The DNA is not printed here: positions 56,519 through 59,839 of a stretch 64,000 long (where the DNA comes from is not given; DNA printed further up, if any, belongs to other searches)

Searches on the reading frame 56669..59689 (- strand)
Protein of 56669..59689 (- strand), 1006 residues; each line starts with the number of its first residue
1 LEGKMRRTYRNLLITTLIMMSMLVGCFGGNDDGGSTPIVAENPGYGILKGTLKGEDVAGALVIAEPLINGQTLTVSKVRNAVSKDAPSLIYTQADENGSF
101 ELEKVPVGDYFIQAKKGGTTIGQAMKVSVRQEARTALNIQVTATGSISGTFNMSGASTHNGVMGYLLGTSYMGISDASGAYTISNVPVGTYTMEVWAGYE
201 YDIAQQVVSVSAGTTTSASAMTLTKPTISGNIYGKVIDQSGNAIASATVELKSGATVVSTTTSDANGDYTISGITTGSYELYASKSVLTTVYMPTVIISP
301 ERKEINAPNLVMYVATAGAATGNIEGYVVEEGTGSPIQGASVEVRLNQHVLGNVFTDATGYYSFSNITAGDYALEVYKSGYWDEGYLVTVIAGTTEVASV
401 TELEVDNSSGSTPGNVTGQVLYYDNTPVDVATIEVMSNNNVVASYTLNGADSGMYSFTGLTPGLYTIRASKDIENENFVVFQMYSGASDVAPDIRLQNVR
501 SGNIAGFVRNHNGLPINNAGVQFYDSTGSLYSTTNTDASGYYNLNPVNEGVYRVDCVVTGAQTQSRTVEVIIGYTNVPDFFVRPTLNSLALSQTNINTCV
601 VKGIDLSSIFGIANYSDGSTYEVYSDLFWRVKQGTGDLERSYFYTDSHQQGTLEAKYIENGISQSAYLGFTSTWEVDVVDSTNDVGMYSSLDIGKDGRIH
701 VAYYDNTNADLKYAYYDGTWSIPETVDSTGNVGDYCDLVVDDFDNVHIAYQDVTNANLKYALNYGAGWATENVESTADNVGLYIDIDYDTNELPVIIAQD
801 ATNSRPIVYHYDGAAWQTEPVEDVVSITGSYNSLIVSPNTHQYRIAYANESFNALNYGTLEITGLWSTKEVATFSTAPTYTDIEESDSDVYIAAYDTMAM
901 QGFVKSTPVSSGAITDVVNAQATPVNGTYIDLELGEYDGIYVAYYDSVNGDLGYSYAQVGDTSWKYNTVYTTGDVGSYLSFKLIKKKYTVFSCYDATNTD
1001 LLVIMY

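Call 14: search_protein_families(library=phrogs, proteins=[window:56669-59689:-], max_evalue=0.00001)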
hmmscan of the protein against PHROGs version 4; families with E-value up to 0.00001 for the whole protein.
window:56669-59689:- (1006 aa): 1 family
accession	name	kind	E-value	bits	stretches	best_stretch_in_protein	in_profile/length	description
phrog_14789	-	unknown function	1.3e-08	35.6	0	90-115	102-127/163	-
